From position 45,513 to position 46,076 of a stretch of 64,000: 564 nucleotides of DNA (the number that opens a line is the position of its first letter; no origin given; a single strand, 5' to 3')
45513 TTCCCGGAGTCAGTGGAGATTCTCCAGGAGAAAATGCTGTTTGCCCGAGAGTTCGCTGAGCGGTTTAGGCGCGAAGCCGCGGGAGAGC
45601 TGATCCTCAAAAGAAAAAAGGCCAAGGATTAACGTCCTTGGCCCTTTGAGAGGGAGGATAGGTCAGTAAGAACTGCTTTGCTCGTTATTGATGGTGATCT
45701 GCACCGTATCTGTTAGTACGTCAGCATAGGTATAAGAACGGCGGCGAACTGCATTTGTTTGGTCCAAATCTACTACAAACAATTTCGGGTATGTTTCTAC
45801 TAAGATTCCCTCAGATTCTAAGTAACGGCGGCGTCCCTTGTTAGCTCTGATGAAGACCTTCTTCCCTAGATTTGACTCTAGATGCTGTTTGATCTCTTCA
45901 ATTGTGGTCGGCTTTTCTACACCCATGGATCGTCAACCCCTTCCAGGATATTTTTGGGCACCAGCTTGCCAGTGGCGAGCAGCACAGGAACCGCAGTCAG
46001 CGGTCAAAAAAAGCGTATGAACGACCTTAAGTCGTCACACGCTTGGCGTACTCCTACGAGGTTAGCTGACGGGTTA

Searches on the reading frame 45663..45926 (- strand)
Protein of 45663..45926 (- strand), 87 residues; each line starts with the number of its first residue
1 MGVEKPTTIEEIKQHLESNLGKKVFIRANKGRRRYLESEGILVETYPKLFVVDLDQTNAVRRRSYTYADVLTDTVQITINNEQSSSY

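Call 4: search_protein_families(library=pfam, proteins=[window:45663-45926:-])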
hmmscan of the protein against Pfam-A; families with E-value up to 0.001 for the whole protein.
window:45663-45926:- (87 aa): 1 family
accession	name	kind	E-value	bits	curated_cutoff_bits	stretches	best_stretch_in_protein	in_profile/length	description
PF06257.17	VEG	-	2.4e-27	95.2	25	1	8-78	2-73/73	Biofilm formation stimulator VEG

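Call 11: find_homologous_proteins(query=window:45663-45926:-)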
Query window:45663-45926:- (87 aa): 38 proteins with E <= 0.001 among 38 candidates.
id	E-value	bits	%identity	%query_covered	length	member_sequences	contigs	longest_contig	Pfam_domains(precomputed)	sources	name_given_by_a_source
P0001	8.5e-49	180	100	100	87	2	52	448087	PF06257.18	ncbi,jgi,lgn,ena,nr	ncbi:MAG TPA: ABC transporter permease [Firmicutes bacterium]|jgi:uncharacterized protein Veg|nr:Veg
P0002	2.8e-42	159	89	100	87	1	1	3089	PF06257.18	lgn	-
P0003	1.1e-41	157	86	99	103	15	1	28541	PF06257.18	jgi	-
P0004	1.3e-40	154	85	99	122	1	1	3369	PF06257.18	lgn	-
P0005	1.2e-39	151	84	100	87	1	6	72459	PF06257.18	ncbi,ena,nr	ncbi:MAG: ABC transporter permease [Firmicutes bacterium]|nr:ABC transporter permease [Bacillota bac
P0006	7.6e-39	148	80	99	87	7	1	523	PF06257.18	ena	-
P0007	1.5e-38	147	83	99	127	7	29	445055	PF06257.18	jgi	jgi:uncharacterized protein Veg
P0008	2.6e-38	147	78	100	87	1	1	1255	PF06257.18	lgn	-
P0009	2.7e-38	147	80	100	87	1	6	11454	PF06257.18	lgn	-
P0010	3.9e-38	146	78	100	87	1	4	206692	PF06257.18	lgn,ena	-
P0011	4.6e-38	146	80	100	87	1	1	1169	PF06257.18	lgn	-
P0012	7.4e-38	145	76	100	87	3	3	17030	PF06257.18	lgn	-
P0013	1.6e-37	144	77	100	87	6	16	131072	PF06257.18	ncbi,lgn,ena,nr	ncbi:MAG: hypothetical protein GX956_07600 [Firmicutes bacterium]|nr:hypothetical protein [Bacillota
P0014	2.4e-37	144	78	100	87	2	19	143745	PF06257.18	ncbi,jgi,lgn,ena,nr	ncbi:MAG: Veg family protein [Bacillota bacterium]|nr:Veg family protein [Bacillota bacterium]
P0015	2.9e-37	143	76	100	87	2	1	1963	PF06257.18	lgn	-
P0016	7.0e-37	142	78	100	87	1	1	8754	PF06257.18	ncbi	ncbi:MAG: Veg family protein [Limnochordia bacterium]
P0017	8.4e-37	142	77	100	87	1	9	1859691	PF06257.18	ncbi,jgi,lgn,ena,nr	ncbi:MAG TPA: ABC transporter permease [Natronincola sp.]|nr:ABC transporter permease [Natronincola 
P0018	8.7e-37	142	79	100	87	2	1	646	PF06257.18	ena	-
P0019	9.9e-37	142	78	100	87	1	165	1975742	PF06257.18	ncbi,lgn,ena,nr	ncbi:MAG: Veg family protein [Bacillota bacterium]|nr:Veg family protein [Bacillota bacterium]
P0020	2.1e-36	141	77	100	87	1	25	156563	PF06257.18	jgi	jgi:uncharacterized protein Veg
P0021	3.5e-36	140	77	100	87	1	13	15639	PF06257.18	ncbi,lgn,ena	ncbi:MAG: Veg family protein [Limnochordia bacterium]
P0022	3.6e-36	140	76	95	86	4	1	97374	PF06257.18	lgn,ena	-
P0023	5.6e-36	139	76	100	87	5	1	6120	PF06257.18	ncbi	-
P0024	7.3e-36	139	76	100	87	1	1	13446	PF06257.18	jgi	jgi:uncharacterized protein Veg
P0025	7.5e-36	139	79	100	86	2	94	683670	PF06257.18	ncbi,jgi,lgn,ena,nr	ncbi:MAG: Veg family protein [Bacillota bacterium]|jgi:uncharacterized protein Veg|nr:Veg family pro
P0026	3.9e-35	137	75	100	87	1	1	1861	PF06257.18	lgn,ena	-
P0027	5.2e-35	136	77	100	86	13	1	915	PF06257.18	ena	-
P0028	6.7e-35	136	77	95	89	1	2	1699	PF06257.18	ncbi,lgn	-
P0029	1.1e-34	135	76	95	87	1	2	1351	PF06257.18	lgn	-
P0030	1.2e-34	135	77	100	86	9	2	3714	PF06257.18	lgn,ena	-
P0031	1.7e-34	135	76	100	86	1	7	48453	PF06257.18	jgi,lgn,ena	-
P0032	1.8e-34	134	80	92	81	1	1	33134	PF06257.18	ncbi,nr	ncbi:MAG: ABC transporter permease [Firmicutes bacterium]|nr:ABC transporter permease [Bacillota bac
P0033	4.3e-34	133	76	95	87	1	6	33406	PF06257.18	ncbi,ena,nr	ncbi:MAG: hypothetical protein GX335_09225 [Firmicutes bacterium]|nr:hypothetical protein [Bacillota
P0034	1.7e-33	131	69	100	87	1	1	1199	PF06257.18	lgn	-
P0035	5.7e-33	130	70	95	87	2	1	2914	PF06257.18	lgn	-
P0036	9.2e-26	107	64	100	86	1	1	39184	PF06257.18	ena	-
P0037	5.4e-23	98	58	91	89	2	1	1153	PF06257.18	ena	-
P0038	1.0e-12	65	85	45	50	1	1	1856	PF06257.18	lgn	-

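Call 14: find_related_loci(query=A1, collection=genome_contigs, flank=2500)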
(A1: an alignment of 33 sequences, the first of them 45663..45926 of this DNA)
Query A1 (87 aa) in genome_contigs; peptide patterns used: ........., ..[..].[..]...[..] (x = any residue, [..] = any of these).
102 stretches matched a pattern; 36 encode a relative of the query (tblastn E <= 1e-3); 36 distinct loci.
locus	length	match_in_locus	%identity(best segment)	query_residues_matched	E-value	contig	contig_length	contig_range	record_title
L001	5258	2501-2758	86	1-86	3e-49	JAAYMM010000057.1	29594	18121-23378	MAG: Bacillota bacterium isolate AS20ysBPTH_25 54973_AS20, whole genome shotgun sequence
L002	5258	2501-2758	85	1-86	2e-48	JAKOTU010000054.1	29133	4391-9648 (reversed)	MAG: Bacillota bacterium isolate CAAI_maxbin.063_sub k201_455071, whole genome shotgun sequence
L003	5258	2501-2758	84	1-86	5e-48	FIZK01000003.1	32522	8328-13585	uncultured Clostridia bacterium genome assembly, contig: 100, whole genome shotgun sequence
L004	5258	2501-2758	81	1-86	5e-46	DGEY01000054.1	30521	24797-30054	MAG TPA_asm: Firmicutes bacterium UBA3914 UBA3914_contig_231, whole genome shotgun sequence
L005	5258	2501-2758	83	1-86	2e-46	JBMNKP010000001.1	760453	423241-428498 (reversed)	MAG: Limnochordia bacterium isolate SBF912LR0HQ0121 contig_42781, whole genome shotgun sequence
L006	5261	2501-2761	77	1-87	3e-44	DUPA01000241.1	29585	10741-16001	MAG TPA_asm: Natronincola sp. isolate AS08sgBPME_26 298907_AS08, whole genome shotgun sequence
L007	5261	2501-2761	77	1-87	2e-44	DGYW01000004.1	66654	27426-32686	MAG TPA_asm: Firmicutes bacterium UBA4996 UBA4996_contig_1356, whole genome shotgun sequence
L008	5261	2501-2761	77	1-87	2e-44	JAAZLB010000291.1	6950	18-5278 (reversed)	MAG: Bacillota bacterium isolate AS23ysBPME_143 135844_AS23, whole genome shotgun sequence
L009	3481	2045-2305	77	1-87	3e-43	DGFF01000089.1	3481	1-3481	MAG TPA_asm: Candidatus Fermentithermobacillaceae bacterium UBA3907 UBA3907_contig_26479, whole genome shotgun sequence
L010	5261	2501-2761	77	1-87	3e-43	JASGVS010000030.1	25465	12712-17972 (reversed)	MAG: Bacillota bacterium isolate MAG218_SZBP c_000000047590, whole genome shotgun sequence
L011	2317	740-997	79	1-87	5e-43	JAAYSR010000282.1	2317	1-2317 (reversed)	MAG: Bacillota bacterium isolate AS23ysBPME_360 304154_AS23, whole genome shotgun sequence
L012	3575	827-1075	76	1-83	6e-43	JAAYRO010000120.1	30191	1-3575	MAG: Bacillota bacterium isolate AS23ysBPME_205 99070_AS23, whole genome shotgun sequence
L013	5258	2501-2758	78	1-87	1e-42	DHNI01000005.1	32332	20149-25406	MAG TPA_asm: Firmicutes bacterium UBA5420 UBA5420_contig_7931, whole genome shotgun sequence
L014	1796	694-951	77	1-87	2e-42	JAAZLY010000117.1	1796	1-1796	MAG: Bacillota bacterium isolate AS23ysBPME_28 87590_AS23, whole genome shotgun sequence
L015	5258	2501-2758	78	1-87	6e-42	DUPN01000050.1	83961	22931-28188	MAG TPA_asm: Bacillota bacterium isolate AS08sgBPME_312 66901_AS08, whole genome shotgun sequence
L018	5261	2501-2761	74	1-87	8e-41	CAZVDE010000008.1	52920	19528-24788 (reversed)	MAG TPA_asm: uncultured Clostridiaceae bacterium isolate SRP192927_co8_23 genome assembly, contig: NODE_431_length_52920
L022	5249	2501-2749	76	1-83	6e-41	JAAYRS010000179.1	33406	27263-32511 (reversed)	MAG: Bacillota bacterium isolate AS23ysBPME_23 273281_AS23, whole genome shotgun sequence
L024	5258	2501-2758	76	1-87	3e-41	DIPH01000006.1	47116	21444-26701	MAG TPA_asm: Firmicutes bacterium UBA5493 UBA5493_contig_866, whole genome shotgun sequence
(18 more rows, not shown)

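Call 20: search_protein_families(library=pfam, proteins=[L006:2153-2479:+, L022:2165-2476:+, L018:2156-2476:+, L006:1935-2138:+], max_evalue=1)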
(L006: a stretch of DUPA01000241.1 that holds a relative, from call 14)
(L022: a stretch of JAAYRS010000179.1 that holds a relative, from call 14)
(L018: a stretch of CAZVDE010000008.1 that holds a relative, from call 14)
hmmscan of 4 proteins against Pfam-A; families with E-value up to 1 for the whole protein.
L006:2153-2479:+ (108 aa): 1 family
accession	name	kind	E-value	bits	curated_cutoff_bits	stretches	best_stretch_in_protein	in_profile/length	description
PF13473.12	Cupredoxin_1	-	0.21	12.1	27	1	44-67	69-92/104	Cupredoxin-like domain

L022:2165-2476:+ (103 aa): 0 families

L018:2156-2476:+ (106 aa): 0 families

L006:1935-2138:+ (67 aa): 7 families
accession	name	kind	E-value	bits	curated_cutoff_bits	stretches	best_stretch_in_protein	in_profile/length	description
PF13248.11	Zn_ribbon_3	-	0.0033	17.3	27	1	28-42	3-17/26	zinc-ribbon domain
PF12172.15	zf-ChsH2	-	0.0076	16.5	23.2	1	7-33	5-31/37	ChsH2, rubredoxin-like zinc ribbon domain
PF12773.13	DZR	-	0.014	16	27.3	1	12-33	23-44/45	Double zinc ribbon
PF17032.10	Zn_ribbon_15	-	0.032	15.5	28.9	1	13-34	52-73/73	zinc-ribbon family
PF17848.7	Zn_ribbon_ACC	-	0.047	14.3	24.5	0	12-19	19-26/26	Acetyl-CoA carboxylase zinc finger domain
PF06093.19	Spt4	-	0.047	14.2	25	1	13-50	1-41/77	Spt4/RpoE2 zinc finger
PF15616.11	TerY_C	-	0.066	13.7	28.4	1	6-41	81-116/129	TerY-C metal binding domain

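Call 37: find_homologous_proteins(query=A2, max_evalue=0.00001)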
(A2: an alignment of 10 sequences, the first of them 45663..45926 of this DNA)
Query A2 (10 sequences) (87 aa, profile of the alignment): 2038 proteins with E <= 0.00001 among 4695 candidates; the best 120 are listed.
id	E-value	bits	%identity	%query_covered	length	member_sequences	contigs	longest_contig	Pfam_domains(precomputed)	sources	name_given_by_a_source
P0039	2.1e-40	154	52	99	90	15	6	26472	PF06257.18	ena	-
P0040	4.9e-40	153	59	95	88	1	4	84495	PF06257.18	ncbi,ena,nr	ncbi:MAG: Veg protein [Firmicutes bacterium]|nr:Veg protein [Bacillota bacterium]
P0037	5.9e-40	153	58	91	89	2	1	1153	PF06257.18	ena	-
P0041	8.9e-40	152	55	95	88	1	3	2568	PF06257.18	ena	-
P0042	4.0e-39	150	55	95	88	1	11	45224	PF06257.18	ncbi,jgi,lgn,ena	jgi:uncharacterized protein Veg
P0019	4.1e-39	150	78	100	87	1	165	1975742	PF06257.18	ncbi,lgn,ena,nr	ncbi:MAG: Veg family protein [Bacillota bacterium]|nr:Veg family protein [Bacillota bacterium]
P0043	4.5e-39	150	50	99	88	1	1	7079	PF06257.18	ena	-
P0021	4.6e-39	150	77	100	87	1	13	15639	PF06257.18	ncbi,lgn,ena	ncbi:MAG: Veg family protein [Limnochordia bacterium]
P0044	5.4e-39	150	53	99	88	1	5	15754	PF06257.18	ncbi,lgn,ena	-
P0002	6.6e-39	149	89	100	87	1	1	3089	PF06257.18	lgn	-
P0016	8.0e-39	149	78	100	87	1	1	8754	PF06257.18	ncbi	ncbi:MAG: Veg family protein [Limnochordia bacterium]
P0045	8.3e-39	149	55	95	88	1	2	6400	PF06257.18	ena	-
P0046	1.1e-38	149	59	91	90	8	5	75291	PF06257.18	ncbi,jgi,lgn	-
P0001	1.2e-38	149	100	100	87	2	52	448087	PF06257.18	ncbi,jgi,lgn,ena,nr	ncbi:MAG TPA: ABC transporter permease [Firmicutes bacterium]|jgi:uncharacterized protein Veg|nr:Veg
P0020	1.7e-38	148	77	100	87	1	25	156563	PF06257.18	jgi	jgi:uncharacterized protein Veg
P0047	1.8e-38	148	57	86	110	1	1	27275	PF06257.18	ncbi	-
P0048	1.8e-38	148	52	99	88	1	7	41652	PF06257.18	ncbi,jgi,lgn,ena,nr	ncbi:MAG: Veg protein [Firmicutes bacterium]|nr:Veg protein [Bacillota bacterium]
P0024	1.9e-38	148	76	100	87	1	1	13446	PF06257.18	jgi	jgi:uncharacterized protein Veg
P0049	2.7e-38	147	61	89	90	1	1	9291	PF06257.18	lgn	-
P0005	4.4e-38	147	84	100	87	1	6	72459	PF06257.18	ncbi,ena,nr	ncbi:MAG: ABC transporter permease [Firmicutes bacterium]|nr:ABC transporter permease [Bacillota bac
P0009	6.9e-38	146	80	100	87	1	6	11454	PF06257.18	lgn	-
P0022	1.3e-37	145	76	95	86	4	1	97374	PF06257.18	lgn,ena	-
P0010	1.4e-37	145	78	100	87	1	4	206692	PF06257.18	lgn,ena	-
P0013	5.3e-37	143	77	100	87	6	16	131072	PF06257.18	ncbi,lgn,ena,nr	ncbi:MAG: hypothetical protein GX956_07600 [Firmicutes bacterium]|nr:hypothetical protein [Bacillota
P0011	5.3e-37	143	80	100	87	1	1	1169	PF06257.18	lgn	-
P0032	6.9e-37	143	80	92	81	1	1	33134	PF06257.18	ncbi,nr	ncbi:MAG: ABC transporter permease [Firmicutes bacterium]|nr:ABC transporter permease [Bacillota bac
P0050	8.3e-37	143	55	87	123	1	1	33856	PF06257.18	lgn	-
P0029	2.1e-36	141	76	95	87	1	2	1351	PF06257.18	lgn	-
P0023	2.8e-36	141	76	100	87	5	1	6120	PF06257.18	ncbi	-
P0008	3.2e-36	141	78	100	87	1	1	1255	PF06257.18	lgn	-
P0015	4.1e-36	140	76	100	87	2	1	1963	PF06257.18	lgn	-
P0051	5.9e-36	140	49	83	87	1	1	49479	PF06257.18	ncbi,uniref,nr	ncbi:Veg family protein [Alkalicoccus urumqiensis]|uniref:ABC transporter permease n=1 Tax=Alkalicoc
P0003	6.4e-36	140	86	99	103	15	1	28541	PF06257.18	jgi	-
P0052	7.5e-36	140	49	86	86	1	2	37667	PF06257.18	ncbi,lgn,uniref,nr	ncbi:Veg family protein [Alkalicoccus daliensis]|uniref:Uncharacterized protein Veg n=1 Tax=Alkalico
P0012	7.9e-36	140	76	100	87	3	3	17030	PF06257.18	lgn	-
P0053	8.1e-36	140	47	86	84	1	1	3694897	PF06257.18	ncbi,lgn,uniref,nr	ncbi:Veg family protein [Alkalicoccus halolimnae]|uniref:Veg family protein n=1 Tax=Alkalicoccus hal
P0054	9.1e-36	139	49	86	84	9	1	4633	PF06257.18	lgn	-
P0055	9.2e-36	139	47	86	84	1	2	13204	PF06257.18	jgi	jgi:uncharacterized protein Veg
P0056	1.0e-35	139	49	86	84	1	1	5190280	PF06257.18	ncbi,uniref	ncbi:Veg family protein [Salipaludibacillus sp. HK11]|uniref:Veg family protein n=1 Tax=Salipaludiba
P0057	1.5e-35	139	49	86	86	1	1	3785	PF06257.18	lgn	-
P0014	1.5e-35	139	78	100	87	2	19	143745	PF06257.18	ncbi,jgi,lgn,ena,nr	ncbi:MAG: Veg family protein [Bacillota bacterium]|nr:Veg family protein [Bacillota bacterium]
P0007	1.6e-35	139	83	99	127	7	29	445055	PF06257.18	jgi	jgi:uncharacterized protein Veg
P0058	1.7e-35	138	53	86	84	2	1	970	PF06257.18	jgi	jgi:uncharacterized protein Veg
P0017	1.8e-35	138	77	100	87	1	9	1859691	PF06257.18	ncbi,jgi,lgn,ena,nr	ncbi:MAG TPA: ABC transporter permease [Natronincola sp.]|nr:ABC transporter permease [Natronincola 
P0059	1.9e-35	138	46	86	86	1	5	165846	PF06257.18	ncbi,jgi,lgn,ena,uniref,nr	ncbi:MAG: ABC transporter permease [Alkalicoccus sp.]|jgi:uncharacterized protein Veg|uniref:ABC tra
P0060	2.3e-35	138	49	86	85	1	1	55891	PF06257.18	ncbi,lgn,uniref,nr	ncbi:ABC transporter permease [Salipaludibacillus keqinensis]|uniref:ABC transporter permease n=1 Ta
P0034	2.8e-35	138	69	100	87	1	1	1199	PF06257.18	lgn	-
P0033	3.1e-35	138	76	95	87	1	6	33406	PF06257.18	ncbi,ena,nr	ncbi:MAG: hypothetical protein GX335_09225 [Firmicutes bacterium]|nr:hypothetical protein [Bacillota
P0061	4.1e-35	137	58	93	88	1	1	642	PF06257.18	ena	-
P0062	5.1e-35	137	49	83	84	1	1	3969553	PF06257.18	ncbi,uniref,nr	ncbi:Veg family protein [Paenalkalicoccus suaedae]|uniref:Veg family protein n=1 Tax=Paenalkalicoccu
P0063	5.8e-35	137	49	83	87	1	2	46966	PF06257.18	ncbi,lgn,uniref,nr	ncbi:Veg family protein [Alkalicoccus chagannorensis]|uniref:Veg family protein n=1 Tax=Alkalicoccus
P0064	5.9e-35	137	60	89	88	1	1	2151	PF06257.18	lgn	-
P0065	7.4e-35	136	61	87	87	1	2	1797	PF06257.18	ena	-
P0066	7.4e-35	136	58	93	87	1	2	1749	PF06257.18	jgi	-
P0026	8.6e-35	136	75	100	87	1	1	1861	PF06257.18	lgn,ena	-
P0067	1.1e-34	136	47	86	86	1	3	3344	PF06257.18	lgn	-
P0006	1.2e-34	136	80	99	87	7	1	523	PF06257.18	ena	-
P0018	1.4e-34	136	79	100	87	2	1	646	PF06257.18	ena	-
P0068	1.7e-34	135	59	91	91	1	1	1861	PF06257.18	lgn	-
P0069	1.9e-34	135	47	86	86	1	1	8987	PF06257.18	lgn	-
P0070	2.2e-34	135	49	86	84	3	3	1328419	PF06257.18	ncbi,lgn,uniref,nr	ncbi:ABC transporter permease [Salipaludibacillus neizhouensis]|uniref:ABC transporter permease n=1 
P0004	2.5e-34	135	85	99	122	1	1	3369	PF06257.18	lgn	-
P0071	2.8e-34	135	51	98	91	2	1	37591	PF06257.18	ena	-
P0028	3.2e-34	134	77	95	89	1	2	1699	PF06257.18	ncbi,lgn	-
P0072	3.3e-34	134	59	87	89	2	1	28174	PF06257.18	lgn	-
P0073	3.6e-34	134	61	86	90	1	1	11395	PF06257.18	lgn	-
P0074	4.1e-34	134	47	86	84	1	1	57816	PF06257.18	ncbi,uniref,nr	ncbi:Veg family protein [Salipaludibacillus daqingensis]|uniref:Veg family protein n=1 Tax=Salipalud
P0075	4.4e-34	134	58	87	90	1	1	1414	PF06257.18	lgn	-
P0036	5.6e-34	134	64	100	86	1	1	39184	PF06257.18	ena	-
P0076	8.1e-34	133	51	99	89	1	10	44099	PF06257.18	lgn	-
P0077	1.3e-33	132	48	99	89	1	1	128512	PF06257.18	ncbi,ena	-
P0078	1.3e-33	132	59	90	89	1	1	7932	PF06257.18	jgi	-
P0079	1.5e-33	132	57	87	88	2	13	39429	PF06257.18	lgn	-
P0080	1.5e-33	132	66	84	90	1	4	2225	PF06257.18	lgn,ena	-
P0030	1.5e-33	132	77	100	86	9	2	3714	PF06257.18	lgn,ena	-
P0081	1.9e-33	132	64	84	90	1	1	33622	PF06257.18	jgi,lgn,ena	-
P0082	3.4e-33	131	55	90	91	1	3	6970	PF06257.18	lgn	-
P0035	3.4e-33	131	70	95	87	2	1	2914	PF06257.18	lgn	-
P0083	4.8e-33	131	52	91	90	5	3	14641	PF06257.18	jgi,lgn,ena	-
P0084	4.9e-33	131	62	90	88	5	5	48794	PF06257.18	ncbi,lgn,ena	-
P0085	5.5e-33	130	60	90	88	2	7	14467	PF06257.18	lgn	-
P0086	5.6e-33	130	57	91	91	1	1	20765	PF06257.18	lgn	-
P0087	6.0e-33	130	64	84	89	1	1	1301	PF06257.18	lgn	-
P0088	6.1e-33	130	45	85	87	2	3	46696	PF06257.18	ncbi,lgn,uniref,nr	ncbi:Veg family protein [Alkalicoccus luteus]|uniref:ABC transporter permease n=1 Tax=Alkalicoccus l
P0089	7.4e-33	130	54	90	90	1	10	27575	PF06257.18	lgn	-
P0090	8.4e-33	130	51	97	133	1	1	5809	PF06257.18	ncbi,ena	-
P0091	9.7e-33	130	53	90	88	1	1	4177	PF06257.18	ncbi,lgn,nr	ncbi:MAG TPA: Veg family protein [Limnochordia bacterium]|nr:Veg family protein [Limnochordia bacter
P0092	9.9e-33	130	61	87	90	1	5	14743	PF06257.18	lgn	-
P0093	1.0e-32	130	49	91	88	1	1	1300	PF06257.18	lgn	-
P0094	1.1e-32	129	55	90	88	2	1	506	PF06257.18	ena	-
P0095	1.2e-32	129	53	91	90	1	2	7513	PF06257.18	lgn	-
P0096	1.2e-32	129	55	90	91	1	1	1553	PF06257.18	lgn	-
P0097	1.2e-32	129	49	91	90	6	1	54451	PF06257.18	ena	-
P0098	1.2e-32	129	52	91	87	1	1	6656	PF06257.18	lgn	-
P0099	1.2e-32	129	55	90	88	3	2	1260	PF06257.18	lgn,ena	-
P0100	1.4e-32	129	64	83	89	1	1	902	PF06257.18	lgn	-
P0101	1.7e-32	129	54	90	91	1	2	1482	PF06257.18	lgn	-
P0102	1.9e-32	129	55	90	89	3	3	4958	PF06257.18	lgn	-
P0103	2.0e-32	129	51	90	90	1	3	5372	PF06257.18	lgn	-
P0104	2.0e-32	129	58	90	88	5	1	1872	PF06257.18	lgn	-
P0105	2.1e-32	129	49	92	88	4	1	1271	PF06257.18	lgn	-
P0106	2.2e-32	129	57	85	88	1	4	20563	PF06257.18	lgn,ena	-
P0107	2.7e-32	128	54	90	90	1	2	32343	PF06257.18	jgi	jgi:uncharacterized protein Veg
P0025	2.7e-32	128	79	100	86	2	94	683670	PF06257.18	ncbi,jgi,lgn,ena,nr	ncbi:MAG: Veg family protein [Bacillota bacterium]|jgi:uncharacterized protein Veg|nr:Veg family pro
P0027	3.2e-32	128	77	100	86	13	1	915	PF06257.18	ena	-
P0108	3.2e-32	128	58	90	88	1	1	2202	PF06257.18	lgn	-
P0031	3.6e-32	128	76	100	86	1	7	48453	PF06257.18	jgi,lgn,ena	-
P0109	3.9e-32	128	55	87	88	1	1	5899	PF06257.18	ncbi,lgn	-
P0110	5.4e-32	127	55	90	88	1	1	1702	PF06257.18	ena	-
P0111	6.3e-32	127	53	93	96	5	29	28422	PF06257.18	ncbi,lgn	-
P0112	6.8e-32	127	54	90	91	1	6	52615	PF06257.18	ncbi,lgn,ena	-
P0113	7.1e-32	127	54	91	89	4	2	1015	PF06257.18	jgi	-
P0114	7.1e-32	127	49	87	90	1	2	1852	PF06257.18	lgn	-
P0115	7.2e-32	127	51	87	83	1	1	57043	PF06257.18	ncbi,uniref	ncbi:Veg family protein [Alteribacillus sp. JSM 102045]|uniref:Veg family protein n=1 Tax=Alteribaci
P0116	7.4e-32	127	51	86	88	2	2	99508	PF06257.18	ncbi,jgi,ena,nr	ncbi:MAG: Veg family protein [Candidatus Wallacebacter cryptica]|nr:hypothetical protein [Bacillota 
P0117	7.7e-32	127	54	90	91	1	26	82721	PF06257.18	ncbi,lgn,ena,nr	ncbi:MAG: Veg protein [Firmicutes bacterium]|nr:Veg protein [Bacillota bacterium]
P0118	7.9e-32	127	55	87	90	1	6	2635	PF06257.18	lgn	-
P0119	8.4e-32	127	47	86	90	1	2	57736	PF06257.18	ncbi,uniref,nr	ncbi:Veg family protein [Evansella tamaricis]|uniref:Veg family protein n=1 Tax=Evansella tamaricis 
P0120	8.7e-32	127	55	90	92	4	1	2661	PF06257.18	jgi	-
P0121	9.1e-32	127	61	83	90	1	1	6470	PF06257.18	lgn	-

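Call 38: find_encoding_contigs(protein=P0036, flank=2500, max_places=1)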
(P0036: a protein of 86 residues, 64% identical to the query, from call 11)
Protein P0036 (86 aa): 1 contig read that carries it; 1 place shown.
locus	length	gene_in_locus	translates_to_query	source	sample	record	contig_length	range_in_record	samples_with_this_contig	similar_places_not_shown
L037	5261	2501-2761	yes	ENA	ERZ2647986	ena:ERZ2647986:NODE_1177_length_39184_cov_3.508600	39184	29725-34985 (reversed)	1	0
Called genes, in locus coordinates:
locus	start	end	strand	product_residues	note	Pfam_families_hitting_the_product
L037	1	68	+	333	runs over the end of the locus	PF12146:Hydrolase_4 (weak), PF00561:Abhydrolase_1 (faint)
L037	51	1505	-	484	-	PF03717:PBP_dimer, PF00905:Transpeptidase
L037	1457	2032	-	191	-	-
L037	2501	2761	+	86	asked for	PF06257:VEG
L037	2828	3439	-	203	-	PF01966:HD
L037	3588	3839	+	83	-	PF04023:FeoA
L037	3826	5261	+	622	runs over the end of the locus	PF00009:GTP_EFTU (weak), PF01926:MMR_HSR1, PF02421:FeoB_N, PF07670:Gate, PF07664:FeoB_C, PF07670:Gate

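Call 39: find_encoding_contigs(protein=P0081, flank=2500, max_places=1)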
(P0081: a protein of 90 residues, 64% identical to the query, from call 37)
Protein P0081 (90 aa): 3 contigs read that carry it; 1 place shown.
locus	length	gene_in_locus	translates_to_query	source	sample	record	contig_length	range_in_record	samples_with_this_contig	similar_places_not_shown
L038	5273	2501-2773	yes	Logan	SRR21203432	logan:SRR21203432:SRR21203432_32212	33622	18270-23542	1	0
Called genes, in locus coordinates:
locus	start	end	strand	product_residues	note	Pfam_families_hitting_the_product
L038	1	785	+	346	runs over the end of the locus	PF03990:DUF348, PF07501:G5, PF06725:3D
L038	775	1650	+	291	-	PF00398:RrnaAD, PF13649:Methyltransf_25 (faint)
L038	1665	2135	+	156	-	PF04308:RNaseH_like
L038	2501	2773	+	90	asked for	PF06257:VEG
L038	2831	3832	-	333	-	PF25608:NAL1_N (faint)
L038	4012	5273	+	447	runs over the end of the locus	PF01471:PG_binding_1, PF01476:LysM, PF00704:Glyco_hydro_18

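Call 40: find_encoding_contigs(protein=P0084, flank=2500, max_places=1)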
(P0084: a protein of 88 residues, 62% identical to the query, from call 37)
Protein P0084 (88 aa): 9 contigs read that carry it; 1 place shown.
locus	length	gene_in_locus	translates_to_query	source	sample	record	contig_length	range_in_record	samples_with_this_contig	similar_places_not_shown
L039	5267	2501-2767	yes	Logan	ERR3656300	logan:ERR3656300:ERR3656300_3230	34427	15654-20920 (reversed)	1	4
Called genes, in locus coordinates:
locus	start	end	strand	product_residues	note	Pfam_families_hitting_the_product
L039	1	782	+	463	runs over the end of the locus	PF00772:DnaB, PF03796:DnaB_C, PF13481:AAA_25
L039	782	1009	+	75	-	-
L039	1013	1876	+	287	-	PF00398:RrnaAD, PF13649:Methyltransf_25 (faint)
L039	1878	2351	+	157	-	PF04308:RNaseH_like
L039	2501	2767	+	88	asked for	PF06257:VEG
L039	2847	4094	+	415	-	PF01471:PG_binding_1, PF01476:LysM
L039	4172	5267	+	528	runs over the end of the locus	PF12673:SipL, PF01476:LysM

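Call 41: find_encoding_contigs(protein=P0073, flank=2500, max_places=1)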
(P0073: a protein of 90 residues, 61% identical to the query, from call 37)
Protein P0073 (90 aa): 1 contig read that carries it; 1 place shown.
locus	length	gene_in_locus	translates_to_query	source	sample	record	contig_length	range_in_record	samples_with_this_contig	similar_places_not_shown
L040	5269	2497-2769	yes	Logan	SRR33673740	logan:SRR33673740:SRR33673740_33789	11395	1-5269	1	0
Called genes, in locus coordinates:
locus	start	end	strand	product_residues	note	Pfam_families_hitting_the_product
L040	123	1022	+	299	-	PF07501:G5, PF06725:3D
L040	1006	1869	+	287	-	PF00398:RrnaAD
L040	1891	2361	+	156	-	PF04308:RNaseH_like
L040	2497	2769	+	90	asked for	PF06257:VEG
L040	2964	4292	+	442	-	PF01471:PG_binding_1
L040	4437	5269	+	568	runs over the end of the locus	PF12673:SipL (weak), PF01476:LysM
